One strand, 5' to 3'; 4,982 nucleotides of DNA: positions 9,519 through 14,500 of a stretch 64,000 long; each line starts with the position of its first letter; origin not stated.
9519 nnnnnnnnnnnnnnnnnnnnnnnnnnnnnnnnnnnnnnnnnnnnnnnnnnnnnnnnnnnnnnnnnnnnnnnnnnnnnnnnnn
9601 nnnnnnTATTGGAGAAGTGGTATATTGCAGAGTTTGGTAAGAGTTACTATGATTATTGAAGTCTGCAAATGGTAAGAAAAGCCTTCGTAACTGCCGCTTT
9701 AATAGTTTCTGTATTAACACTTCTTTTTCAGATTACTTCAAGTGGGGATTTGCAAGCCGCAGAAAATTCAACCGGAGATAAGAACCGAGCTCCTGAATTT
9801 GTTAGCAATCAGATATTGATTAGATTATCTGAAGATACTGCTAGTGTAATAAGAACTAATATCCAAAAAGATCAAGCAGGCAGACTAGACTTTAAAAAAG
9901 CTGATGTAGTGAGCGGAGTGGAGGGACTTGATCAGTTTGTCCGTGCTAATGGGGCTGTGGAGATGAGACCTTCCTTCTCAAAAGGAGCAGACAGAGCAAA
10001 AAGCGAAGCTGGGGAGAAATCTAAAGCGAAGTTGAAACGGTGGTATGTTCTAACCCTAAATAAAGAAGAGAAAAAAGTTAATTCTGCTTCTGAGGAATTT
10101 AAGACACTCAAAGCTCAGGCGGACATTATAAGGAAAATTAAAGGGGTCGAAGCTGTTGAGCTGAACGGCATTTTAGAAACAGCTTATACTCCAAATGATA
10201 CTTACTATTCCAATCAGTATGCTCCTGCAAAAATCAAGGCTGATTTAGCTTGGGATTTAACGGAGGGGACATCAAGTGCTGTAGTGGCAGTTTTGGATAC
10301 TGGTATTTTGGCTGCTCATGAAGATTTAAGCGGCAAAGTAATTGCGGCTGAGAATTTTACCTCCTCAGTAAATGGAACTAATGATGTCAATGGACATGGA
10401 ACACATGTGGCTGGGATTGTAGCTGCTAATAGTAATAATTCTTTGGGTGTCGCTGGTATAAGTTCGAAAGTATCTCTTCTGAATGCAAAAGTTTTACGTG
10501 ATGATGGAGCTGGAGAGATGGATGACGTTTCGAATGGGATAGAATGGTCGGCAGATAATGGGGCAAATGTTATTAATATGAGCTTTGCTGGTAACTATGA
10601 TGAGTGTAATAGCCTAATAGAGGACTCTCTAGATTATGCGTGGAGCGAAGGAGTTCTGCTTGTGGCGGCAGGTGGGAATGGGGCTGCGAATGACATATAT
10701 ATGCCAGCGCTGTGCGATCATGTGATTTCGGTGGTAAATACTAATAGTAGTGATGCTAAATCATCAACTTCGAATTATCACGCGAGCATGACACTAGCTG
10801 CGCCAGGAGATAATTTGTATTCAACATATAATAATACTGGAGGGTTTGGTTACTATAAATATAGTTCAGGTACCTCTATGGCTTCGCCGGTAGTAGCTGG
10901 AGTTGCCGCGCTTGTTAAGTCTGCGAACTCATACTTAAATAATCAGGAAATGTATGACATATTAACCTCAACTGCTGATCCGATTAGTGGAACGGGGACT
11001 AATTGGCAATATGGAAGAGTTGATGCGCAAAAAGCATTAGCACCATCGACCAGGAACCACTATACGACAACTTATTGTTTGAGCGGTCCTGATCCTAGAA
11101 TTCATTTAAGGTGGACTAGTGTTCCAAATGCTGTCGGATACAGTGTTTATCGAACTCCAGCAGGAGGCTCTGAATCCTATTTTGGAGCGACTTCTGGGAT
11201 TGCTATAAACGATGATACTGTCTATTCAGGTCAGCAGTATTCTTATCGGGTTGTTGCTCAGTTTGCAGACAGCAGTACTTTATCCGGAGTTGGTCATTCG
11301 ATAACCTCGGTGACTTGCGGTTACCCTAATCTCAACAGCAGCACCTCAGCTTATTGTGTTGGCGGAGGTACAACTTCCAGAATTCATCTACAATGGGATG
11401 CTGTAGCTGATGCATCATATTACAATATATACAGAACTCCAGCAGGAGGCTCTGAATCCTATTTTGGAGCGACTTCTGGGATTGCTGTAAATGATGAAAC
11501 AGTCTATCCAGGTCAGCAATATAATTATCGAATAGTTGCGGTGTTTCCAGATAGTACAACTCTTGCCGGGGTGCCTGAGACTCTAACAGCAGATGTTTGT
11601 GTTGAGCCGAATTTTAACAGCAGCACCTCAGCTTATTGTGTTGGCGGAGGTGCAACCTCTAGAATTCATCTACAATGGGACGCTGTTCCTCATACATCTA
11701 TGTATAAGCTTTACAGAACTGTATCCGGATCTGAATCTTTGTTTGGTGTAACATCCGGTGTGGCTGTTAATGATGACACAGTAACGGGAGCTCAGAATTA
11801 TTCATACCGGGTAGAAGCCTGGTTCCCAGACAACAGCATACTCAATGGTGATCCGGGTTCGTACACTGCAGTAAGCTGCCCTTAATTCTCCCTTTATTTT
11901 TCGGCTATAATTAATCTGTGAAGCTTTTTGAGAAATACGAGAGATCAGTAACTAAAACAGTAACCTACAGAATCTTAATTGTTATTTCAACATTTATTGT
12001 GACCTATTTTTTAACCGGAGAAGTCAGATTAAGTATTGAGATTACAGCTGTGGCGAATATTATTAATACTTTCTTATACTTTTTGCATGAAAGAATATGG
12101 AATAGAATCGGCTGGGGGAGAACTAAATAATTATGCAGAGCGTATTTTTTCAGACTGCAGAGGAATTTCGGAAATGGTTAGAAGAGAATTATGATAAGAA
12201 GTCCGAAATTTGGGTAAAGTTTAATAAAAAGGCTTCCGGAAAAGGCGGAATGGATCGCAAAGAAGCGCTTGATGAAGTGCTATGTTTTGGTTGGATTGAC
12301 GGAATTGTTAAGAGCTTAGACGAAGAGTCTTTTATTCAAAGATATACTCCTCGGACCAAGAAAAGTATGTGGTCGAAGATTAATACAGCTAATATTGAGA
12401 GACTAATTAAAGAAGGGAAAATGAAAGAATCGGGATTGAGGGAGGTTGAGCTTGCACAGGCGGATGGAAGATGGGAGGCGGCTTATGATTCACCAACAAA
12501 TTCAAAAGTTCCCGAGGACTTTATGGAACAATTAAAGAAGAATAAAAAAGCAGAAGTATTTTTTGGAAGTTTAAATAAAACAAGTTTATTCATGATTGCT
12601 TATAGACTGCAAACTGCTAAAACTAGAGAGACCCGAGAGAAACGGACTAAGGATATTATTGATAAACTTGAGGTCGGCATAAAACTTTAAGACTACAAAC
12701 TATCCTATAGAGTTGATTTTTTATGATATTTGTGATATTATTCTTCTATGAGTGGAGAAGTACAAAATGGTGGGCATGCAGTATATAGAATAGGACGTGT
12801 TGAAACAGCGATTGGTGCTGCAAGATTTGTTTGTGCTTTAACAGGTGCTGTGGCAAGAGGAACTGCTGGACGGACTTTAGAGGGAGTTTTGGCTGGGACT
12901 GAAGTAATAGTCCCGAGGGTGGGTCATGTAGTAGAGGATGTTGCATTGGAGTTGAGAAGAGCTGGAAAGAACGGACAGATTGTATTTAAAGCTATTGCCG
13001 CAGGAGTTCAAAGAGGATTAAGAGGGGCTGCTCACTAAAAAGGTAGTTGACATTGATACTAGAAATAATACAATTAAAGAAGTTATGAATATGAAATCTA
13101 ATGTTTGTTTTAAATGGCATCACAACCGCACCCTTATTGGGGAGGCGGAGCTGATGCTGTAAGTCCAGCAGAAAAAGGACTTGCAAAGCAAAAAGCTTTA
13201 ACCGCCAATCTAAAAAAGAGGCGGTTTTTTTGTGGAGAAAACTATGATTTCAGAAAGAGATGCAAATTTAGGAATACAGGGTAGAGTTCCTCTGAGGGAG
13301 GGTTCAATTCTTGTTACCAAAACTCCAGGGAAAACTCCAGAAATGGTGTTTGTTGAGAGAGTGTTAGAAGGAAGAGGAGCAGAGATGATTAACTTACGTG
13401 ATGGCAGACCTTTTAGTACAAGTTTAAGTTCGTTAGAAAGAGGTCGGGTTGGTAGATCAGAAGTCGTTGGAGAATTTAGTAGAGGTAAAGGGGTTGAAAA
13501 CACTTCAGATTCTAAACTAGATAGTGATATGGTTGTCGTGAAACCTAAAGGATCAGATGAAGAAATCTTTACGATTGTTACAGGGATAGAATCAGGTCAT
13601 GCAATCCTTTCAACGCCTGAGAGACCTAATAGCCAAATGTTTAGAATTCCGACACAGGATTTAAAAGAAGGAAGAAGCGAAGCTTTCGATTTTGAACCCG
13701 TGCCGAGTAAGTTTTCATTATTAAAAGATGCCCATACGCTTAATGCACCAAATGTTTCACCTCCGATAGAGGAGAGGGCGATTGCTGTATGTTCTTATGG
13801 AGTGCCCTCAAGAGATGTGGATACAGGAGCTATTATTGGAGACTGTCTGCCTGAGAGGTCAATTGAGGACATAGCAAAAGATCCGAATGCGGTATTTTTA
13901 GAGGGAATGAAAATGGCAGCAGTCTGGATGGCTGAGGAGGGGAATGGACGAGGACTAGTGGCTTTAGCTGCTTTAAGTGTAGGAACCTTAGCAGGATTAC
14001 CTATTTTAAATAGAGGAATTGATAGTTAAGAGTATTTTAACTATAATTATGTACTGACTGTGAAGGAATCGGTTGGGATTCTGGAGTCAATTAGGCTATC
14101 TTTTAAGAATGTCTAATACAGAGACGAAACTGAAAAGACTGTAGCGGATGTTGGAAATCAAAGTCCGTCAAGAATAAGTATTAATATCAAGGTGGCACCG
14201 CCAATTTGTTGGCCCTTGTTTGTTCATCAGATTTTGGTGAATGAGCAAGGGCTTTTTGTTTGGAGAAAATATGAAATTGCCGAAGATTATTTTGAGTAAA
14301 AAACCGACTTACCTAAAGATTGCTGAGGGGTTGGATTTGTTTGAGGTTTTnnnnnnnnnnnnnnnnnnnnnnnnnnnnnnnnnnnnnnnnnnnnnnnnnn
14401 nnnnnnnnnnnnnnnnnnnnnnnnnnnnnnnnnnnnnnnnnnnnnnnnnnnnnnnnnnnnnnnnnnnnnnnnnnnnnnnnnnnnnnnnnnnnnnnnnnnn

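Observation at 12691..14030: Orphan 1.3-kb island with strong promoter, leader ORF and attenuator in front of a domain-less 265-aa protein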

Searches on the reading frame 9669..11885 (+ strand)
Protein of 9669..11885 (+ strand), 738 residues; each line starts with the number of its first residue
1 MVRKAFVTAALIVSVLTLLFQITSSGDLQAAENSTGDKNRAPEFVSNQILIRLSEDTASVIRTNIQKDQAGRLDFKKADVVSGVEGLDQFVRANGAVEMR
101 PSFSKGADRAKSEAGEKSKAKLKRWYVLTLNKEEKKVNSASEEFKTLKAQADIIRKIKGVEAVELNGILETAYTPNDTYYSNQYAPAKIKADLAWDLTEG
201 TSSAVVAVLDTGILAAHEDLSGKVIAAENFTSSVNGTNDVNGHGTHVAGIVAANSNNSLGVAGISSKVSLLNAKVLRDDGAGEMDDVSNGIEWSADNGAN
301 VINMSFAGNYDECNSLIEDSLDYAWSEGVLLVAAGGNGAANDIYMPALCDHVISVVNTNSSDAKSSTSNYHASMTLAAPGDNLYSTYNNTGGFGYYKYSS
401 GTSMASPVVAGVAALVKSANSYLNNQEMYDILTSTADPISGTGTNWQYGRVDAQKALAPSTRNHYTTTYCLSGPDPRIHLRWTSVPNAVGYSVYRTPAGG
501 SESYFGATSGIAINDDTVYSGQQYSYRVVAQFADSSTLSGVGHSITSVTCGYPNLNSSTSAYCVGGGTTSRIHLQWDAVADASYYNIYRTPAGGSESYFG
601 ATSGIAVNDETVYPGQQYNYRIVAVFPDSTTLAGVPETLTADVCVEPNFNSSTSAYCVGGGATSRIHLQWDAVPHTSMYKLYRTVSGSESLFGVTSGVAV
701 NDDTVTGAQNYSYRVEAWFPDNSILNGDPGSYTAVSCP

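Call 8: search_protein_families(library=pfam, proteins=[window:9669-11885:+], max_evalue=1)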
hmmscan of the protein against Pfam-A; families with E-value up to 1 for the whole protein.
window:9669-11885:+ (738 aa): 4 families
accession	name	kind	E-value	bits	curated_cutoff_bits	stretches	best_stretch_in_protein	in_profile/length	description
PF00082.27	Peptidase_S8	-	3.6e-48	164.8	21.8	1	203-449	3-286/288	Subtilase family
PF21910.2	GH85_C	-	1.5e-10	41.8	27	2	568-604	15-51/95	GH85 endohexosaminidases, C-terminal domain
PF16361.10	Peptidase_S8_N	-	1.2e-06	29.5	30.5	1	49-158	3-100/142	N-terminal of Subtilase family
PF09003.16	Arm-DNA-bind_1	-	0.079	13.5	22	0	486-514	23-51/74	Bacteriophage lambda integrase, Arm DNA-binding domain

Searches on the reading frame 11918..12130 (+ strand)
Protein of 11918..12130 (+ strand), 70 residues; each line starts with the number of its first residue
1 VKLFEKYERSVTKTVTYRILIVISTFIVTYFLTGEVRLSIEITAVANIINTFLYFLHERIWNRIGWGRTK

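Call 8: search_protein_families(library=pfam, proteins=[window:11918-12130:+], max_evalue=1)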
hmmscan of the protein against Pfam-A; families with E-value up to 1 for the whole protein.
window:11918-12130:+ (70 aa): 2 families
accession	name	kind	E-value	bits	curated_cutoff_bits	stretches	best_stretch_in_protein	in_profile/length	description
PF09834.14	DUF2061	-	2.8e-17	63.3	23.1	1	12-62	2-52/52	Predicted membrane protein (DUF2061)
PF03930.20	Flp_N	-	0.19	12.2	25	1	4-19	14-29/82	Recombinase Flp protein N-terminus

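Call 9: search_protein_families(library=ncbifam, proteins=[window:11918-12130:+], max_evalue=1)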
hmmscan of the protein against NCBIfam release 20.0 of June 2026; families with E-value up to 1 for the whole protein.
window:11918-12130:+ (70 aa): 0 families

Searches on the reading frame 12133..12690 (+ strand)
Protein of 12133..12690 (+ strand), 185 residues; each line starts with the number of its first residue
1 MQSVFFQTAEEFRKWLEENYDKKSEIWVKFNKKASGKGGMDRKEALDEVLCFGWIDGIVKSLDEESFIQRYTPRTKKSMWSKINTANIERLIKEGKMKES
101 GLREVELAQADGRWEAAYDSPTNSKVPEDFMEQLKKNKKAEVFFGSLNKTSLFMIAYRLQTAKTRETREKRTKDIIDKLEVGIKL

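Call 8: search_protein_families(library=pfam, proteins=[window:12133-12690:+], max_evalue=1)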
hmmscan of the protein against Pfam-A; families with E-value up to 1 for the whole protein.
window:12133-12690:+ (185 aa): 1 family
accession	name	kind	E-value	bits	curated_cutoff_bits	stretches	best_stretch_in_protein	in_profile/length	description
PF13376.11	OmdA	-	6.8e-15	55.2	25.6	1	125-180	3-58/60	Bacteriocin-protection, YdeI or OmpD-Associated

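Call 9: search_protein_families(library=ncbifam, proteins=[window:12133-12690:+], max_evalue=1)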
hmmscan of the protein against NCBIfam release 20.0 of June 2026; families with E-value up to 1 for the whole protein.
window:12133-12690:+ (185 aa): 0 families

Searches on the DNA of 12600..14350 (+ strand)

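Call 4: search_rna_families(source=window, start=12600, end=14350, threshold=evalue, max_evalue=10, show_alignments=3)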
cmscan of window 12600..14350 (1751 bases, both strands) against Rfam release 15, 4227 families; matches with E-value up to 10: 5.
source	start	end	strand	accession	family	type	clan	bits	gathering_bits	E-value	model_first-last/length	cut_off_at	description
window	14051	14220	+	RF00230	T-box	Cis-reg; leader;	-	27.9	93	0.00077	1-219/219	no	T-box leader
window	13158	13236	+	RF02074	STnc240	Gene; sRNA;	-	21.7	55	3.3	1-77/77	no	Enterobacterial sRNA STnc240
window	14184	14265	+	RF00242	ctRNA_pT181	Gene; antisense;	-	21.4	56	9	1-94/94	no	ctRNA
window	13241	13379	+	RF02204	WT1-AS_2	Gene; lncRNA;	-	16.1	45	2.9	1-137/137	no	WT1 antisense RNA conserved region 2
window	14038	14087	+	RF01516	v-snoRNA-1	Gene; snRNA; snoRNA; CD-box;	-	14.3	75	9.5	1-65/65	no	Human herpesvirus 1 small nucleolar RNA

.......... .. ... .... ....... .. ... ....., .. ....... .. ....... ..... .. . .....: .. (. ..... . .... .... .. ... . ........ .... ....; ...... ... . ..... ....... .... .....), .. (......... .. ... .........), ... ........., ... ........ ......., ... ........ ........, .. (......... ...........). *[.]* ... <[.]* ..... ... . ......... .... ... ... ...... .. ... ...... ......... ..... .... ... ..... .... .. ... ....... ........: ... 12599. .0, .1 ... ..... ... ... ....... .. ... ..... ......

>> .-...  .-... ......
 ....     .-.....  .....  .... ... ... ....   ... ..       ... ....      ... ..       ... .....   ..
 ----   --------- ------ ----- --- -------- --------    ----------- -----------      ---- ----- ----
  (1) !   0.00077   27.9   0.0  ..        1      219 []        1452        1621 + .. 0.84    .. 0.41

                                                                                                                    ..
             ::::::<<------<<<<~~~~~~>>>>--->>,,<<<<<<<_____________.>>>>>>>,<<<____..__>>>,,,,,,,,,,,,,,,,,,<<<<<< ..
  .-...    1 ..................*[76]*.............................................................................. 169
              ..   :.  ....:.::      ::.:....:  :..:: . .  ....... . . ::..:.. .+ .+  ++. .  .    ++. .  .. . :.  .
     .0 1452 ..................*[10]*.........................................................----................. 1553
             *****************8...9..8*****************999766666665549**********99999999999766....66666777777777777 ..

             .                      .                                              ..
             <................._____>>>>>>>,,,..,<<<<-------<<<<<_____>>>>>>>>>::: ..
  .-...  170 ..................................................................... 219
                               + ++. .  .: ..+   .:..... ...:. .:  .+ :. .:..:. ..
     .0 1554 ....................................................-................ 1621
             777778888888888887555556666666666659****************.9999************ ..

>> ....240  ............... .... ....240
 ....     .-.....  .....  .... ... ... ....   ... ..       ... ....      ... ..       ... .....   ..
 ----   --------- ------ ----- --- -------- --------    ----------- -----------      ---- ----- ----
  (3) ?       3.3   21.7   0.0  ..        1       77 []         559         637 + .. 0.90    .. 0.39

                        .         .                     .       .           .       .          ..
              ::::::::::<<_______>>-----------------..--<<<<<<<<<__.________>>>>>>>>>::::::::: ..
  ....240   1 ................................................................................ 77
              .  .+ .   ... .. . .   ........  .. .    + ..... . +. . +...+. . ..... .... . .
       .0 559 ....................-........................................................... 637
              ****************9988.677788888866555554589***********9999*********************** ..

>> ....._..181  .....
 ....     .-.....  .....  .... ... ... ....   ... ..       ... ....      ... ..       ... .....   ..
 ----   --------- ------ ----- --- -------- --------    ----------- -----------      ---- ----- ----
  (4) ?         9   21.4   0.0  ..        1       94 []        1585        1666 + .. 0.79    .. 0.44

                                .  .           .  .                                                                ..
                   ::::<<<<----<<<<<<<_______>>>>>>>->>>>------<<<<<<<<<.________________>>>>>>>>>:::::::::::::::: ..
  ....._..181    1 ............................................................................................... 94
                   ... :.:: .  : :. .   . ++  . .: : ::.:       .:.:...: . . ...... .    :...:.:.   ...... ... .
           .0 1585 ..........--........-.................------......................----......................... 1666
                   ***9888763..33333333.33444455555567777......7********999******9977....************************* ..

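Call 76: build_rna_model(alignment_id=A7)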
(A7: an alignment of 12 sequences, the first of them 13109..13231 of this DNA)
Model R1 built from alignment A7 (12 sequences, 130 columns); structure: RNAalifold consensus.
model positions 120; base pairs 18; branch points 1; effective number of sequences 1.75; information 0.59 bits per position. Calibrated on 0.2 Mb of random sequence (short: E-values are rough).
structure used (alignment columns):
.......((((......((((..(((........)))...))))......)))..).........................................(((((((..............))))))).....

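Call 77: search_with_rna_model(model_id=R1, sources=[window, L001, L004, L006, L007, L008, L024, L029, L033, L036, L039, L041, L043, L044, L045, L046, L047], max_evalue=1)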
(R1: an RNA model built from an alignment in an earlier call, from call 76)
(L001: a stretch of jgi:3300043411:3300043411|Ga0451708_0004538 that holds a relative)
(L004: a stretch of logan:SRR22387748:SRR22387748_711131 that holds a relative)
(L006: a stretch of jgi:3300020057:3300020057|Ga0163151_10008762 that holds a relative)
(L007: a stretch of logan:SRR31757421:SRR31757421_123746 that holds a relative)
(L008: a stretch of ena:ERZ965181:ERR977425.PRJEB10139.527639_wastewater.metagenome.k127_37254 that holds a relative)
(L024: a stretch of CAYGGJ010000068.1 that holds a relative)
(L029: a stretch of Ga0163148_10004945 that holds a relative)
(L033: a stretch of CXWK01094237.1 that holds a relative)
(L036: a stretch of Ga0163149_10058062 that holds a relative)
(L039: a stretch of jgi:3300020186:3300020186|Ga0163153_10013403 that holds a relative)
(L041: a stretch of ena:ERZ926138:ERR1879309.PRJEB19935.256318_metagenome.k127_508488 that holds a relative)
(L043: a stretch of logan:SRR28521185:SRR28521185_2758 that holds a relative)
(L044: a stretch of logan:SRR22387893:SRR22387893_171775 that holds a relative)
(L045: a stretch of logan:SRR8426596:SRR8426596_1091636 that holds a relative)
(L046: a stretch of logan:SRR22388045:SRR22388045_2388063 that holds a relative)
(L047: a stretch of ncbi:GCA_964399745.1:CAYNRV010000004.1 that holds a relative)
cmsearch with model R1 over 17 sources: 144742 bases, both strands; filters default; matches with E-value up to 1: 25.
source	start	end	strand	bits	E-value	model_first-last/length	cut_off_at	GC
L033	1036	1158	-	137.3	9.6e-28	1-120/120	no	0.43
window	13109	13231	+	137.2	1e-27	1-120/120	no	0.44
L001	3004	3126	+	137.2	1e-27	1-120/120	no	0.44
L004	917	1039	+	137.2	1e-27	1-120/120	no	0.44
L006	35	156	+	127.6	1.4e-25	1-120/120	no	0.43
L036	723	844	+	126.6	2.3e-25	1-120/120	no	0.43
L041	772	891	+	126.4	2.6e-25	1-120/120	no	0.38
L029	12477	12592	+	124.4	7.2e-25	1-120/120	no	0.41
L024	969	1087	+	123.6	1.1e-24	1-120/120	no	0.43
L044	2167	2283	+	120.6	5.1e-24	1-120/120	no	0.42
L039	916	1033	+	119.2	1e-23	1-120/120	no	0.43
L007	2384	2506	+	117.6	2.3e-23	1-120/120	no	0.43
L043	208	323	+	117.6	2.4e-23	1-120/120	no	0.47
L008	4084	4207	+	115.1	8.5e-23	1-120/120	no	0.42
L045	159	285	+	111.9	4.5e-22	1-120/120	no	0.41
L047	3866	3983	+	108.8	2.2e-21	1-120/120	no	0.36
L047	3847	3920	-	23.6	0.019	1-120/120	no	0.36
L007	2301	2440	-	21.6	0.055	1-120/120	no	0.36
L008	4010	4140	-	19.8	0.14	1-120/120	no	0.35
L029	12057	12144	-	17.1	0.57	1-120/120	no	0.3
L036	303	390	-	17.1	0.57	1-120/120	no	0.3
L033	1104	1204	+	16.6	0.74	1-120/120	no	0.36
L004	871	971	-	16.6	0.74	1-120/120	no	0.36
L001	2958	3058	-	16.6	0.74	1-120/120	no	0.36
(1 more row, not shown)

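Call 84: search_with_rna_model(model_id=R1, sources=[window, L036, L029, L007, L008, L024, L039, L041, L043, L044, L045, L047], max_evalue=1e-10, make_alignment=true)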
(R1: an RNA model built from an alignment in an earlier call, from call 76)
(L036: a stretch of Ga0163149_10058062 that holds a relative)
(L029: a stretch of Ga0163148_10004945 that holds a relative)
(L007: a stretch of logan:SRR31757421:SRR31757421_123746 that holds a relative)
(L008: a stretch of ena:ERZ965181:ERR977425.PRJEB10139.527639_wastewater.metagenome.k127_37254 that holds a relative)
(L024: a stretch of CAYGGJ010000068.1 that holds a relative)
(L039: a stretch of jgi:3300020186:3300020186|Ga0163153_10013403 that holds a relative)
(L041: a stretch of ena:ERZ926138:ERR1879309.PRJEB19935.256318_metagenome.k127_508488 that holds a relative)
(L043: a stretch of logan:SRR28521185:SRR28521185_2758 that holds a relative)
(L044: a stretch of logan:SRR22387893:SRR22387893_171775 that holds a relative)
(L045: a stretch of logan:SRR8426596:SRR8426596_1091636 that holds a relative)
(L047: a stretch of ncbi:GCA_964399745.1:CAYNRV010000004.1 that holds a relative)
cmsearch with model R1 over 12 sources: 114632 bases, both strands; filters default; matches with E-value up to 1e-10: 12.
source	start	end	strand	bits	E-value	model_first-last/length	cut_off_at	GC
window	13109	13231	+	137.2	7.9e-28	1-120/120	no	0.44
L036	723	844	+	126.6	1.8e-25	1-120/120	no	0.43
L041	772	891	+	126.4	2e-25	1-120/120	no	0.38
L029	12477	12592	+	124.4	5.7e-25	1-120/120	no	0.41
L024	969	1087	+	123.6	8.8e-25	1-120/120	no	0.43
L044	2167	2283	+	120.6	4e-24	1-120/120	no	0.42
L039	916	1033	+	119.2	8.3e-24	1-120/120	no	0.43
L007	2384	2506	+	117.6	1.9e-23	1-120/120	no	0.43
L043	208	323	+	117.6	1.9e-23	1-120/120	no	0.47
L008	4084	4207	+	115.1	6.8e-23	1-120/120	no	0.42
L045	159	285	+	111.9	3.5e-22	1-120/120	no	0.41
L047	3866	3983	+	108.8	1.7e-21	1-120/120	no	0.36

Alignment A9: 12 matches aligned to the model, 130 columns, each read 5' to 3' on its own strand. Consensus structure (alignment columns), stored with it:
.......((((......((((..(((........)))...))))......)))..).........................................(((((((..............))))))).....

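Call 91: search_rna_families(sources=[L024, L041, L044, L039, L036, L007, L047, L046], threshold=evalue, max_evalue=0.01)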
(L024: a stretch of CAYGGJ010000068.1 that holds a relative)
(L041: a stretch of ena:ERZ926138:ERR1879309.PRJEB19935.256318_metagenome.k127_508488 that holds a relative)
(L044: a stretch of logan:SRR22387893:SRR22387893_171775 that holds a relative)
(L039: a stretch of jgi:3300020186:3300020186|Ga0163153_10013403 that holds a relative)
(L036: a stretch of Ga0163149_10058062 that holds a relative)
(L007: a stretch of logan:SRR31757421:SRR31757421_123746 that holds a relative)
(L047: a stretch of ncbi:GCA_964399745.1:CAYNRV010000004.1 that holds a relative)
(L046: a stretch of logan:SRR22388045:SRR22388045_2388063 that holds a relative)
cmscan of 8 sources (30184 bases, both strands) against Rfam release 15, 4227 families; matches with E-value up to 0.01: 1.
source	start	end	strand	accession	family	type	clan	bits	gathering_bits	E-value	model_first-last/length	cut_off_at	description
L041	1728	1896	+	RF00230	T-box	Cis-reg; leader;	-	32.6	93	0.00082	1-219/219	no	T-box leader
